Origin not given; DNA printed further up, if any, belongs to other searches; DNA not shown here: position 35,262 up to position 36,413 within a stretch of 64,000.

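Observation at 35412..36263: XRE-HTH regulator fused to a Cys-rich 15-residue repeat array (possible metal-binding or filament-forming solenoid)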

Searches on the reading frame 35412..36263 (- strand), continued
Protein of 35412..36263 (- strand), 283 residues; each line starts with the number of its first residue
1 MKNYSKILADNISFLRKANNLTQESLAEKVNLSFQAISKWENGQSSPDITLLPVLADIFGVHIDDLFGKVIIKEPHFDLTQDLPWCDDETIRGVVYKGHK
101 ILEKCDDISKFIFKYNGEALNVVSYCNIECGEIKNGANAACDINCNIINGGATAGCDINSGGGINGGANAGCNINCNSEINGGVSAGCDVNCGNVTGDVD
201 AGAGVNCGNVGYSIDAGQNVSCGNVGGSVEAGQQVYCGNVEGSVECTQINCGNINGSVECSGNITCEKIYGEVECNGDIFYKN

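Call 24: predict_structure(alignment_id=A1)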
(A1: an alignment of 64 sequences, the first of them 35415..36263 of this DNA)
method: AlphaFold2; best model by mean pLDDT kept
length: 283 residues; sequences in the alignment: 64
mean_pLDDT: 89.0   pTM: 0.68
mean pLDDT of the five models: 89.0, 87.4, 86.3, 85.2, 84.7
residues with pLDDT >= 90: 189; 70-90: 68; 50-70: 15; < 50: 11
segments of 3 or more residues with pLDDT < 50: 158-168
pLDDT, mean of each block of 10 residues (from residue 1): 91 98 98 98 97 97 93 62 82 83 77 82 85 88 91 70 42 89 94 97 96 97 98 97 98 98 97 97 90
secondary structure, 60 per line:
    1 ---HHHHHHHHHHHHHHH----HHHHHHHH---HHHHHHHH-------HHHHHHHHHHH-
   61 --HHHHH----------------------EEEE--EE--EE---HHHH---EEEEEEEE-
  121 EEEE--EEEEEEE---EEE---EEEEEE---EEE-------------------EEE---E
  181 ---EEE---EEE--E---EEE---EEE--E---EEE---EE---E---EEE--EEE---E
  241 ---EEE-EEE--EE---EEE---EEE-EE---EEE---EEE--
elements in order: H4-18 H23-30 H34-41 H49-59 H63-67 E90-93 H105-108 E112-119 E121-124 E127-133 E137-139 E143-148 E152-154 E174-176 E184-186 E190-192 E199-201 E205-207 E214-216 E229-231 E234-236 E244-246 E248-250 E258-260 E264-266 E273-275 E279-281
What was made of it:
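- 36060..36263 (-): XRE / Cro-C1 type helix-turn-helix domain (res 1-68). AF2 gives five helices with pLDDT 91-98 (call 24).
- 35889..36059 (-): Flexible linker plus conserved N-terminal cap of the beta-helix (res 69-125), with the LPW-x-DD-x-x-(I/L)R-x-VV-x-x-G-x-K motif. AF2 places strands at 90-93 and 112-124 with pLDDT 77-85 (call 24).
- On XRE / Cro-C1 HTH regulators (Pfam HTH_3, PF01381): AF2 helices at 4-18, 23-30, 34-41, 49-59 and 63-67 with pLDDT >90 (call 24).
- DSSP strands are V-x-C and V-x-A (call 24). The linker (res 69-85) has low confidence and is probably flexible (call 24). The AF2 model reports no confident HTH-helix contact (pTM 0.68, with a low-pLDDT linker; call 24).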

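Call 27: fold_search(model_id=the predicted structure, library=pdb)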
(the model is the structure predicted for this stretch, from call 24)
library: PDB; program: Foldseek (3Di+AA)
matches with E <= 10: 566; with E <= 0.001: 0
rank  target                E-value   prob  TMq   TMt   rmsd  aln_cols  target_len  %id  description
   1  3op9                  2.3e-03  1.00  0.22  0.55   1.3        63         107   35  Crystal structure of transcriptional regulator from Listeria innocua (released 2010-09-15)
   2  2b5a_B                3.0e-03  1.00  0.23  0.78   1.9        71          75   18  C.BclI, Control Element of the BclI Restriction-Modification System (released 2006-01-03)
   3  4ob4_A                3.2e-03  1.00  0.22  0.79   2.2        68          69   24  Structure of the S. venezulae BldD DNA-binding domain (released 2014-11-19)
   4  7t8i_A                4.1e-03  1.00  0.22  0.89   0.9        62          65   31  Crystal structure of the ImmR transcriptional regulator DNA-binding domain of Bacillus subtilis (released 2022-03-16)
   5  2bno_A                4.3e-03  1.00  0.23  0.33   1.9        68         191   24  The structure of Hydroxypropylphosphonic acid epoxidase from S. wedmorenis. (released 2005-10-05)
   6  2b5a_A                4.3e-03  1.00  0.22  0.74   2.1        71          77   18  C.BclI, Control Element of the BclI Restriction-Modification System (released 2006-01-03)
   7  3f52_A                4.5e-03  1.00  0.22  0.75   1.7        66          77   21  Crystal structure of the clp gene regulator ClgR from C. glutamicum (released 2008-11-18)
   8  1zz9_A                4.7e-03  1.00  0.22  0.33   1.3        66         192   23  Crystal Structure of FeII HppE (released 2005-07-26)
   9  2bnm_A                4.7e-03  1.00  0.22  0.32   1.7        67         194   24  The structure of Hydroxypropylphosphonic acid epoxidase from S. wedmorenis. (released 2005-10-05)
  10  1y9q                  4.7e-03  1.00  0.22  0.34   1.7        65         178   25  Crystal Structure of HTH_3 family Transcriptional Regulator from Vibrio cholerae (released 2005-01-04)
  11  1zz7_B                5.0e-03  1.00  0.22  0.35   1.3        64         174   23  Crystal Structure of FeII HppE in Complex with Substrate form 1 (released 2005-07-26)
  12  4j1x_C                5.0e-03  1.00  0.23  0.32   1.7        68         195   24  Crystal Structure of Fe(II)-HppE with alternative substrate (S)-1-HPP (released 2013-04-03)
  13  3vk0_B                5.2e-03  1.00  0.23  0.69   1.3        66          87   23  Crystal Structure of hypothetical transcription factor NHTF from Neisseria (released 2012-03-14)
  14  6rnx_A                5.2e-03  1.00  0.21  0.46   4.8        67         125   27  Crystal structure of the essential repressor DdrO from radiation-resistant Deinococcus bacteria (Deinococcus deserti) (released 2019-10-09)
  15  1zzb_A                5.5e-03  1.00  0.22  0.34   1.3        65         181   23  Crystal Structure of CoII HppE in Complex with Substrate (released 2005-07-26)
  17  3jxb_C                5.8e-03  1.00  0.21  0.86   1.1        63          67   28  Crystal structure of the P22 c2 repressor protein in complex with synthetic operator 9C (released 2010-01-19)
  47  3jxb_D                1.2e-02  1.00  0.21  0.88   1.1        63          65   28  Crystal structure of the P22 c2 repressor protein in complex with synthetic operator 9C (released 2010-01-19)
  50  2r1j_L                1.4e-02  1.00  0.21  0.84   1.1        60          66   28  Crystal Structure of the P22 c2 Repressor protein in complex with the synthetic operator 9T (released 2008-04-29)
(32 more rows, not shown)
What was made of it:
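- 36060..36263 (-): Foldseek finds XRE repressors such as ImmR, C.BclI, P22 c2 and DdrO at rmsd 0.9-2 A (call 27).
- On XRE / Cro-C1 HTH regulators (Pfam HTH_3, PF01381): Foldseek matches ImmR, C.BclI and P22 c2 at rmsd 0.9-2 A (call 27).
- Foldseek matches XRE repressors (call 27).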

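Call 47: find_encoding_contigs(protein=P0104, flank=4000, max_places=1)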
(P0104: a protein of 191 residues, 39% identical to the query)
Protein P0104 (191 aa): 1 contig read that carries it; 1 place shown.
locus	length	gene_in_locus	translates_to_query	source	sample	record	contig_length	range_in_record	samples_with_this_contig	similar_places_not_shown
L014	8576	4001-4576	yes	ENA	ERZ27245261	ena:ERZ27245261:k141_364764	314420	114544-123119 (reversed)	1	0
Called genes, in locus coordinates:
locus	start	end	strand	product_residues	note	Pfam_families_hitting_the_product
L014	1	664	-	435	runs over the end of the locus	PF00342:PGI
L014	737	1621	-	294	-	-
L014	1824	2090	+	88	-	PF00381:PTS-HPr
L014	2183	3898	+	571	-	PF27096:UvrC_M, PF02151:UVR, PF22920:UvrC_RNaseH, PF08459:UvrC_RNaseH_dom, PF14520:HHH_5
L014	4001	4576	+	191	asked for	PF12844:HTH_19, PF13560:HTH_31 (weak), PF01381:HTH_3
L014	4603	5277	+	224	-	PF00005:ABC_tran, PF13304:AAA_21 (faint), PF02463:SMC_N (weak)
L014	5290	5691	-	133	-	PF01042:Ribonuc_L-PSP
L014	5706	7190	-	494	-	PF14821:Thr_synth_N, PF00291:PALP, PF24857:THR4_C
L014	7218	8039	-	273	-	PF01244:Peptidase_M19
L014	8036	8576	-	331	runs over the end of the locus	PF01351:RNase_HII, PF02021:UPF0102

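Call 48: find_encoding_contigs(protein=P0087, flank=4000, max_places=1)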
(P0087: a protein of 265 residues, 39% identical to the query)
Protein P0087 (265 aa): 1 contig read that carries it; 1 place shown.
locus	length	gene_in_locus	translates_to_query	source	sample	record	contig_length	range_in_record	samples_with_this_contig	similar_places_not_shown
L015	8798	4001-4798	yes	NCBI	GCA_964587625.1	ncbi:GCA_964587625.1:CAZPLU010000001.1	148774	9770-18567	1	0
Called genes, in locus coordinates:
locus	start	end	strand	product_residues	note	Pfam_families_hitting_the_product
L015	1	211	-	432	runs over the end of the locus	PF01120:Alpha_L_fucos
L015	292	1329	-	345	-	PF01073:3Beta_HSD, PF01370:Epimerase, PF02719:Polysacc_synt_2 (faint), PF04321:RmlD_sub_bind, PF13460:NAD_binding_10, PF16363:GDP_Man_Dehyd, PF07993:NAD_binding_4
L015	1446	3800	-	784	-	PF14498:Glyco_hyd_65N_2, PF22124:Glyco_hydro_95_cat, PF21307:Glyco_hydro_95_C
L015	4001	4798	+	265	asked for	PF01381:HTH_3, PF12844:HTH_19, PF13560:HTH_31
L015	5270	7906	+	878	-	PF01411:tRNA-synt_2c, PF07973:tRNA_SAD, PF02272:DHHA1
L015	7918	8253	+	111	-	PF11969:DcpS_C, PF01230:HIT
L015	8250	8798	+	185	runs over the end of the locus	PF00156:Pribosyltran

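Call 49: find_encoding_contigs(protein=P0050, flank=4000, max_places=1)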
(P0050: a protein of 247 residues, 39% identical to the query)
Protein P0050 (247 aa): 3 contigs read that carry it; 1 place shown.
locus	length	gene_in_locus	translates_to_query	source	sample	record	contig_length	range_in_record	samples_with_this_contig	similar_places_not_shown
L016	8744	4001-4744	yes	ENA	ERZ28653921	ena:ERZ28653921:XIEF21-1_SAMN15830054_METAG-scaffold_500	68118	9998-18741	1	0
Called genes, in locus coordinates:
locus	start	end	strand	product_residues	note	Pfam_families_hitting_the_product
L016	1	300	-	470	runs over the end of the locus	PF01943:Polysacc_synt, PF13440:Polysacc_synt_3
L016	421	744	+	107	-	-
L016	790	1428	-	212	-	PF01648:ACPS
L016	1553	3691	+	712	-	PF09371:Tex_N, PF22706:Tex_central_region, PF14639:YqgF, PF16921:Tex_YqgF, PF14635:HHH_7 (weak), PF12836:HHH_3, PF17674:HHH_9, PF00575:S1, +1 more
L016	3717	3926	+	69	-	-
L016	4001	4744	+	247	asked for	PF13560:HTH_31 (weak), PF01381:HTH_3, PF12844:HTH_19, PF13443:HTH_26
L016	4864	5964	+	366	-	PF00657:Lipase_GDSL (faint), PF13472:Lipase_GDSL_2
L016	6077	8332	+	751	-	PF00657:Lipase_GDSL (weak), PF13472:Lipase_GDSL_2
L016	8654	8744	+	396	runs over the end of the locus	PF00155:Aminotran_1_2, PF01041:DegT_DnrJ_EryC1 (weak)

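Call 52: find_related_loci(query=A1, collection=genome_contigs, flank=3000)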
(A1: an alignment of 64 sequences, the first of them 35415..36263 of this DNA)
Query A1 (283 aa) in genome_contigs; peptide patterns used: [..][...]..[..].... (x = any residue, [..] = any of these).
600 stretches matched a pattern (row limit reached: there are more); 574 encode a relative of the query (tblastn E <= 1e-3); the best 80 are kept; 80 distinct loci.
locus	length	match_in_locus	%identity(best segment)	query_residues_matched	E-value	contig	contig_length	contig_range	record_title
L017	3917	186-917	48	1-276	7e-68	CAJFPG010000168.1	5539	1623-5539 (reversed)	Candidatus Geddesella stercoravicola isolate Coassembly_mag_563 genome assembly, contig: MAGpy_11413_min2k_bin_563_fak87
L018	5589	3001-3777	39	8-273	4e-55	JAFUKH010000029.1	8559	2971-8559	MAG: Lachnospiraceae bacterium isolate RGIG4572 Roe_deer_Rectum-2__c160981, whole genome shotgun sequence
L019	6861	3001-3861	36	2-279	2e-53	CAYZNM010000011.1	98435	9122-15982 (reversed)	MAG TPA_asm: uncultured Eubacteriales bacterium isolate SRP242652_co1_111 genome assembly, contig: NODE_188_length_98435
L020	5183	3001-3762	38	2-282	3e-52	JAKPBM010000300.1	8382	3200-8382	MAG: Bacillota bacterium isolate USSF_metabat.36 k201_368975, whole genome shotgun sequence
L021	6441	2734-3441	42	1-245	4e-51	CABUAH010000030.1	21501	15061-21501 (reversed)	MAG TPA_asm: uncultured Ruminococcaceae bacterium isolate MGYG-HGUT-03826 genome assembly, contig: GUT_GENOME244786_30,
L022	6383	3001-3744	41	21-275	2e-48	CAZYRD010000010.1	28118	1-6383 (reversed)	MAG TPA_asm: uncultured Faecalibacterium sp. isolate SRP315200_co1_671 genome assembly, contig: NODE_2601_length_28118_c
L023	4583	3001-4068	34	1-279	2e-48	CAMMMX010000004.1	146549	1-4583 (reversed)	MAG: uncultured Clostridia bacterium isolate ERR4968711_bin.38_MetaWRAP_v1.1_MAG genome assembly, contig: NODE_69_length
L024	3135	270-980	41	1-225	4e-48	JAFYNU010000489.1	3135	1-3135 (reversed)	MAG: Clostridia bacterium isolate RGIG7259 Water_buffalos_Cecum-4__c785736, whole genome shotgun sequence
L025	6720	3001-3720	43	1-244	5e-48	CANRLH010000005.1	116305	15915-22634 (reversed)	MAG: uncultured Clostridia bacterium isolate Lapin-011__bin72 genome assembly, contig: Lapin-011__NODE_82_length_116305_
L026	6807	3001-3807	36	1-283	8e-47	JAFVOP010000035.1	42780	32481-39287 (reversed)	MAG: Clostridia bacterium isolate RGIG5253 Sheep_Colon-1__c240275, whole genome shotgun sequence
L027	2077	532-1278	40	5-269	9e-47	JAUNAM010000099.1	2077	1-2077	MAG: Clostridia bacterium isolate S19M_St_43 NODE_17218_length_2077_cov_8.913452, whole genome shotgun sequence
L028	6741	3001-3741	39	8-260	6e-46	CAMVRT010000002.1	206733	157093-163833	MAG TPA_asm: uncultured Oscillospiraceae bacterium isolate SRR8387720_bin.7_metaWRAP_v1.3_MAG genome assembly, contig: E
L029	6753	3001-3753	39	12-279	2e-44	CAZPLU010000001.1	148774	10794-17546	MAG TPA_asm: uncultured Eubacteriales bacterium isolate binchicken_co39_213 genome assembly, contig: NODE_132_length_148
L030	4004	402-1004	45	1-201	9e-43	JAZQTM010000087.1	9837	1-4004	MAG: Acutalibacteraceae bacterium isolate T1900045189_TC20190185.MAGScoT_cleanbin_000004 SGB_5280_k141_939277, whole gen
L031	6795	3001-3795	35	8-244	2e-42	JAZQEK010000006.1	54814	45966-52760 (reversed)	MAG: Acetatifactor sp. isolate T1900044634_TS20190100.MAGScoT_cleanbin_000009 SGB_1112_k141_832523, whole genome shotgun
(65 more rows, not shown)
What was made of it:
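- All full-length genome hits are Clostridia MAGs (call 52). All hosts are anaerobic Clostridia (call 52).
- Tried and rejected: I repeated it with the full-length alignment (call 52).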

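Call 69: search_protein_families(library=padloc, proteins=[window:35415-36263:-], max_evalue=0.01)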
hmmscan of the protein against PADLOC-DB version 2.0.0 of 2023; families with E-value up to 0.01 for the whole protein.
window:35415-36263:- (283 aa): 18 families
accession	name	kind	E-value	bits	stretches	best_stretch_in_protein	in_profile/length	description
PDLC03954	RmrA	-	4.8e-10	36.9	1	6-63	9-66/380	-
PDLC03951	RmrA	-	7.7e-10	36.3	1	13-64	14-65/400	-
PDLC02926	HTH_VI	-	1.5e-08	32.8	1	9-66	3-60/92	-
PDLC03952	RmrA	-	9.3e-08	29.3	1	7-59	22-74/395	-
PDLC03945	RmrA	-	9.9e-08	29.5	1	10-67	5-62/394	-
PDLC03947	RmrA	-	1.3e-07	28.8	1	2-61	6-65/383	-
PDLC04142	capH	-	1.5e-06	27.2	1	2-73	1-72/103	capH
PDLC04775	PDC-M69A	-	6.3e-06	24.7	1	6-68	6-68/113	-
PDLC03949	RmrA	-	1.7e-05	21.9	1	11-64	6-59/363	-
PDLC03944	RmrA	-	4e-05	20.8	1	16-58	15-57/384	-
PDLC03955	RmrA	-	0.00012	19.4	1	12-62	25-75/371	-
PDLC03948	RmrA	-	0.00013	18.9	1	15-61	16-62/397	-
PDLC03665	Control_protein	-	0.00015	20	1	7-67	8-69/77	control protein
PDLC03943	RmrA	-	0.0002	18.5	1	11-67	6-61/370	-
PDLC03956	RmrA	-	0.00038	17.6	1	15-63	16-65/399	-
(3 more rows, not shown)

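Call 70: search_protein_families(library=phrogs, proteins=[window:35415-36263:-], max_evalue=0.01)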
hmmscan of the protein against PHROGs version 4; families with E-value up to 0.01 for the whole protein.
window:35415-36263:- (283 aa): 21 families
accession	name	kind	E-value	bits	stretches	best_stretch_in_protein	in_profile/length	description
phrog_8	-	transcription regulation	1.1e-15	58.9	1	3-75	72-144/346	transcriptional regulator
phrog_2967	-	transcription regulation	1.5e-13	51.8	1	3-69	6-72/225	transcriptional regulator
phrog_3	-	transcription regulation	2.6e-13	51.5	1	3-73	84-154/430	transcriptional repressor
phrog_5823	-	transcription regulation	2.4e-11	44.4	1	8-75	7-75/404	transcriptional regulator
phrog_4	-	transcription regulation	5.3e-10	39.8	1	6-69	135-194/400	transcriptional repressor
phrog_1373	-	transcription regulation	1.4e-09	39.1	1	4-70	60-126/166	transcriptional regulator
phrog_2439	-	transcription regulation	3.8e-09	36.9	1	7-70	7-70/367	transcriptional regulator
phrog_4836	-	transcription regulation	2.4e-07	31.5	1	9-61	77-129/194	CII-like regulator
phrog_2104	-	unknown function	5.1e-07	30.8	1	7-52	39-84/103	-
phrog_2328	-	transcription regulation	1.3e-06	29.2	1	8-67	16-75/128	transcriptional repressor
phrog_29047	-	unknown function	1.8e-06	28.9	1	4-63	89-147/159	-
phrog_4583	-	transcription regulation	4.5e-05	24.4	1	3-70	6-73/81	transcriptional repressor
phrog_7950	-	transcription regulation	7.4e-05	23.7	1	10-46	10-46/68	transcriptional repressor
phrog_1124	-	transcription regulation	0.00011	22.8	1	4-57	5-57/177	transcriptional regulator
phrog_5119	-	unknown function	0.00035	21.4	1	7-45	53-91/152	-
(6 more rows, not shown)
